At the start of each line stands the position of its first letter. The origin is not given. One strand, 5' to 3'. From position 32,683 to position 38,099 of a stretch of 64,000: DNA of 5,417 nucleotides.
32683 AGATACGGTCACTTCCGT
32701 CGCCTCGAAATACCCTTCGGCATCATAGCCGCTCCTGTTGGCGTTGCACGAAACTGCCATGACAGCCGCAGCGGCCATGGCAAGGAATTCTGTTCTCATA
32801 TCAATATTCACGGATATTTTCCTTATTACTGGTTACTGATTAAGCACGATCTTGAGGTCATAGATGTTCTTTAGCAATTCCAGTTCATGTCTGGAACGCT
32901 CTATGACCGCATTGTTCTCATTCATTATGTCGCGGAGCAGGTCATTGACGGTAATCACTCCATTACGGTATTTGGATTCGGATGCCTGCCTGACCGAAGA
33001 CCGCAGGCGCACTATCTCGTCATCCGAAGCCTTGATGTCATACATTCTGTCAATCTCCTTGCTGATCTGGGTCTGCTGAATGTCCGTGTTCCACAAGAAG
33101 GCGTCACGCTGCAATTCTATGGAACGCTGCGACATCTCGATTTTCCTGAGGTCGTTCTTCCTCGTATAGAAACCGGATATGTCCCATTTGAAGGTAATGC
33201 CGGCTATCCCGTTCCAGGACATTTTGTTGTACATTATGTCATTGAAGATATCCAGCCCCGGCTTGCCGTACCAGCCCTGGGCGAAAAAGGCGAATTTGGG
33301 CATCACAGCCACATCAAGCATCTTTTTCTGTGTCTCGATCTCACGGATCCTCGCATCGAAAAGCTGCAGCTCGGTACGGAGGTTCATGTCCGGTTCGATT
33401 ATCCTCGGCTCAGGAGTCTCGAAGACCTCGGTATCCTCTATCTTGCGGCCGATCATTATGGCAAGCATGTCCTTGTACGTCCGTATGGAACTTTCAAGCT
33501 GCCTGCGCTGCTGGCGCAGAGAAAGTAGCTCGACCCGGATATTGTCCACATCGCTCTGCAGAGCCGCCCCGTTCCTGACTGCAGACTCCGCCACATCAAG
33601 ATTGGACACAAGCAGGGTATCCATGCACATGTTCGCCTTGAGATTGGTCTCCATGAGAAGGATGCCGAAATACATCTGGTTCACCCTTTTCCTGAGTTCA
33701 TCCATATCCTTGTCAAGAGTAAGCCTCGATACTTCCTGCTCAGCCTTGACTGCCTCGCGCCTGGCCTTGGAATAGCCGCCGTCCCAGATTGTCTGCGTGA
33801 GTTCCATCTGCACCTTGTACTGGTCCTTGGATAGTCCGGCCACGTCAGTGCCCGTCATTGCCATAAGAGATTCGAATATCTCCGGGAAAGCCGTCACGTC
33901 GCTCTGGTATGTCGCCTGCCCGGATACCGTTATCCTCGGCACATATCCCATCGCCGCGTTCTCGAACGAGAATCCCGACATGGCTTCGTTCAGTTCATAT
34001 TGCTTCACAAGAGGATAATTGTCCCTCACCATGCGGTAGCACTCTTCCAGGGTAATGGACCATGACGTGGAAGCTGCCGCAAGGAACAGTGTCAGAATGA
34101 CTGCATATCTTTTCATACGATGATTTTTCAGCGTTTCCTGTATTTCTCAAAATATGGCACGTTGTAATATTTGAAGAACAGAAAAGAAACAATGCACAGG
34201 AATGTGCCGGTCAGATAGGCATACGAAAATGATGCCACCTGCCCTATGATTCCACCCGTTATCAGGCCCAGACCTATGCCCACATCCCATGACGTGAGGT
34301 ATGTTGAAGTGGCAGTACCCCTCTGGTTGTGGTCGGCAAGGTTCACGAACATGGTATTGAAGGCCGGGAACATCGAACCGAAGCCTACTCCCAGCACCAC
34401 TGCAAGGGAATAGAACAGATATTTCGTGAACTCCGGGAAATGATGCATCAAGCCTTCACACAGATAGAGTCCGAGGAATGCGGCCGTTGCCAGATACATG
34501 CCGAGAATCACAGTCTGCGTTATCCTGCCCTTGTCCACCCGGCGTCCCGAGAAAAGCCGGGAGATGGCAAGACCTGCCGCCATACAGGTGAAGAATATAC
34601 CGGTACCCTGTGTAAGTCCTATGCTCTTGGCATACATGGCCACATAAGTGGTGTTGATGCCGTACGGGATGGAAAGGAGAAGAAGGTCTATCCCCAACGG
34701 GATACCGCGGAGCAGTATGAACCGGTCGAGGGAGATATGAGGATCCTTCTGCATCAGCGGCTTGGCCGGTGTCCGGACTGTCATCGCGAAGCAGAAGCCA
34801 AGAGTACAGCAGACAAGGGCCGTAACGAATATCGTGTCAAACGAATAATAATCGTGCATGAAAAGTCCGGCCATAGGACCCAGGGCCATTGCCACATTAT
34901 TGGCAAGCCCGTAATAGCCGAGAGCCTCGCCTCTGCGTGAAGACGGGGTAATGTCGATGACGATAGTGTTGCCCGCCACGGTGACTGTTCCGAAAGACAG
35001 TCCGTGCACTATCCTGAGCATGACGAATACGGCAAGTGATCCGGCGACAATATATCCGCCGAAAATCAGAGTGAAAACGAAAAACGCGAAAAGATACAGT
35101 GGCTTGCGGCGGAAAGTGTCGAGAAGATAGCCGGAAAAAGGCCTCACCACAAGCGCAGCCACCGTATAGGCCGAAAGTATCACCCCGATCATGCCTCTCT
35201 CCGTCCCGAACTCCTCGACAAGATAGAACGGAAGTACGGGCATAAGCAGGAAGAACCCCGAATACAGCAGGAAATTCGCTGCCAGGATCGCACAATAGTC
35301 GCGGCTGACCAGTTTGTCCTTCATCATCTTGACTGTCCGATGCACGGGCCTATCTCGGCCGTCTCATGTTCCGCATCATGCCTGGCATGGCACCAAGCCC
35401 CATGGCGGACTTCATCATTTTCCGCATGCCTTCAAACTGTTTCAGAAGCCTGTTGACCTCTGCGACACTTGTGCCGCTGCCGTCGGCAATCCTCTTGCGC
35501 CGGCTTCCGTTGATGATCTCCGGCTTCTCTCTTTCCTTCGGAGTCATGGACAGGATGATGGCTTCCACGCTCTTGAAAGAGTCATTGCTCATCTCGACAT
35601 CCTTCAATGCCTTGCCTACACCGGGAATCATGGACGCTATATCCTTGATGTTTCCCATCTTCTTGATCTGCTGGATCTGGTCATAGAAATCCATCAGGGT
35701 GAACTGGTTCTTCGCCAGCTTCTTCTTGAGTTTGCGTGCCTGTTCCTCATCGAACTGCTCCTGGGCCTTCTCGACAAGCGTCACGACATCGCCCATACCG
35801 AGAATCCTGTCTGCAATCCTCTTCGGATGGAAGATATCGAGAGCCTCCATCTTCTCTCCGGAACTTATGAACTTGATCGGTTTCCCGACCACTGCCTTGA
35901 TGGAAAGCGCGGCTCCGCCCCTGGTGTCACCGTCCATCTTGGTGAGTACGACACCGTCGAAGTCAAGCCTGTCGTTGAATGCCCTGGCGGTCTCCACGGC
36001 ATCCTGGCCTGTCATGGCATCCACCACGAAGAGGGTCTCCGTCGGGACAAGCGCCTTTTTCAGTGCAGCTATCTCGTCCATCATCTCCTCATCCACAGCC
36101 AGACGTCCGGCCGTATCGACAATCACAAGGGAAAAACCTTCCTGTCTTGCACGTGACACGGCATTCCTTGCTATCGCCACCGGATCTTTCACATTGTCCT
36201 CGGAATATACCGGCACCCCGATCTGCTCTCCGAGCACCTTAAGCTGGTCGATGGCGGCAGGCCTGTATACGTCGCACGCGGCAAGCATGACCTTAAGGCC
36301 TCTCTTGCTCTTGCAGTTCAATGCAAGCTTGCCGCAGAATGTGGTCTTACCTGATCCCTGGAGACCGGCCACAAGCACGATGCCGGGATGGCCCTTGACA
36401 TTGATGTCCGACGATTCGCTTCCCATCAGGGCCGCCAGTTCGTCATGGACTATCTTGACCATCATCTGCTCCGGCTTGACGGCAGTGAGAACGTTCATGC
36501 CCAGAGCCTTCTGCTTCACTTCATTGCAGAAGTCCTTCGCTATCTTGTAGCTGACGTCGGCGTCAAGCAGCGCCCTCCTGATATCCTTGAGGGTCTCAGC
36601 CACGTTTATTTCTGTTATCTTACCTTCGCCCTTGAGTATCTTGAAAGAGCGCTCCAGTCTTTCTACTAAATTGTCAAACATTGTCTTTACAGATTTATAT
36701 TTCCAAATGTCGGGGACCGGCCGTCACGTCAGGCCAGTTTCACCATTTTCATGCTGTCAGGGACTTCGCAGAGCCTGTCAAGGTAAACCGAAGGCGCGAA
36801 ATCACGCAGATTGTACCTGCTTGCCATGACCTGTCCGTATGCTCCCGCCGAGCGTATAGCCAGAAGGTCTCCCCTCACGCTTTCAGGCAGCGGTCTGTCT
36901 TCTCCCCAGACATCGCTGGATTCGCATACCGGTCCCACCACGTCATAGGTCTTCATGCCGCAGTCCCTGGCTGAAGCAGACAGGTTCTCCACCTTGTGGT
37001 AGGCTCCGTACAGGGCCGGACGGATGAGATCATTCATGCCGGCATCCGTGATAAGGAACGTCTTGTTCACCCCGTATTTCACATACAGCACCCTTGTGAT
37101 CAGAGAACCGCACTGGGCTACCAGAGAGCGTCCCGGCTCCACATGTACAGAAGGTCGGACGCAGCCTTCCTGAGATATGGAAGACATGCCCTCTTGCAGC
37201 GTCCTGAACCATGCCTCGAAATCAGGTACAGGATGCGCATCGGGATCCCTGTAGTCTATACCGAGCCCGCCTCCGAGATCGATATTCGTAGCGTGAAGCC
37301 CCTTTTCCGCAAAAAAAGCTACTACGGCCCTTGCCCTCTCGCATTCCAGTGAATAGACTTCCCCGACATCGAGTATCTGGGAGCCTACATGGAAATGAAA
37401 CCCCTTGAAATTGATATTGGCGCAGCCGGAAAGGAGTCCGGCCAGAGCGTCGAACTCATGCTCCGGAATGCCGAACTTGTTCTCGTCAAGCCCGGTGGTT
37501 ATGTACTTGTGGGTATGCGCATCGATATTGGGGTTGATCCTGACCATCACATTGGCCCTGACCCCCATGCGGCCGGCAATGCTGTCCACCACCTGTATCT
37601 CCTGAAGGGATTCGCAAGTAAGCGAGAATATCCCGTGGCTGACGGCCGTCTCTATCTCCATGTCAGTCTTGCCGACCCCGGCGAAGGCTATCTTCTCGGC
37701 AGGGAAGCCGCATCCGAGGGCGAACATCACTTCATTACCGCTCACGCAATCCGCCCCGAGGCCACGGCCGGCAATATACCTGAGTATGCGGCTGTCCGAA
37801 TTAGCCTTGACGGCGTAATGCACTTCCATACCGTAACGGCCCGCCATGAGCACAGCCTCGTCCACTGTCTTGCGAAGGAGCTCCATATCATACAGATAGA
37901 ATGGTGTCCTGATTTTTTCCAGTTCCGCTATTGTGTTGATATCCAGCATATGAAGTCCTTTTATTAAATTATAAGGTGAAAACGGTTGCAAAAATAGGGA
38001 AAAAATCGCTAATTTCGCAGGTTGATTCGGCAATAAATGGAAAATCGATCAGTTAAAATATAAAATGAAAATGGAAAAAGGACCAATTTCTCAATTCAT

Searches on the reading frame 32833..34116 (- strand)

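Call 52: search_protein_families(library=pfam, max_evalue=0.00001, proteins=[window:32833-34116:-])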
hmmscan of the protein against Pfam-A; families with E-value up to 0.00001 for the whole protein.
window:32833-34116:- (427 aa): 1 family
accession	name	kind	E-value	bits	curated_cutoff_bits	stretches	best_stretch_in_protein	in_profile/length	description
PF02321.23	OEP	-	4.1e-25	89.1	22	1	23-221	1-185/187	Outer membrane efflux protein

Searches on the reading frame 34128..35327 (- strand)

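Call 52: search_protein_families(library=pfam, max_evalue=0.00001, proteins=[window:34128-35327:-])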
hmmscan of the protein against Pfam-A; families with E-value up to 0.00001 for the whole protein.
window:34128-35327:- (399 aa): 2 families
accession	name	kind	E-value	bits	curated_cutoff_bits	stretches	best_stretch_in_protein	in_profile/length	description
PF07690.21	MFS_1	-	2.1e-52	178.6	33.4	2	15-290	2-288/347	Major Facilitator Superfamily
PF00083.30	Sugar_tr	-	2.2e-07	30.6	22.3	1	46-184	47-191/452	Sugar (and other) transporter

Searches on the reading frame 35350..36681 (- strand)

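Call 52: search_protein_families(library=pfam, max_evalue=0.00001, proteins=[window:35350-36681:-])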
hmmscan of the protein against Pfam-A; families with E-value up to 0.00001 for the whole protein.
window:35350-36681:- (443 aa): 4 families
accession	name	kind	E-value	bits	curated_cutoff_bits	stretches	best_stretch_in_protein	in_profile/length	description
PF00448.28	SRP54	-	4.4e-73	245.6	22.7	1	101-295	3-196/196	SRP54-type protein, GTPase domain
PF02978.25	SRP_SPB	-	1.1e-36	125.5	27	1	326-423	1-91/91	Signal peptide binding domain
PF02881.24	SRP54_N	-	8.6e-20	71.2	22.4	1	5-82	1-75/75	SRP54-type protein, helical bundle domain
PF13401.12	AAA_22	-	2.7e-06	28.2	27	0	98-209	4-109/130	AAA domain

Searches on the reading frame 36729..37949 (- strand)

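Call 52: search_protein_families(library=pfam, max_evalue=0.00001, proteins=[window:36729-37949:-])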
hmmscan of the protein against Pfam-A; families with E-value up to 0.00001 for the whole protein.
window:36729-37949:- (406 aa): 2 families
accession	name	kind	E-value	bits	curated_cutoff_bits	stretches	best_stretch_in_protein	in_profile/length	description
PF02784.22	Orn_Arg_deC_N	-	5.5e-54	183.6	23.4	1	41-278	18-247/247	Pyridoxal-dependent decarboxylase, pyridoxal binding domain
PF00278.28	Orn_DAP_Arg_deC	-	3.1e-27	95.1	23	1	17-369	1-95/95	Pyridoxal-dependent decarboxylase, C-terminal sheet domain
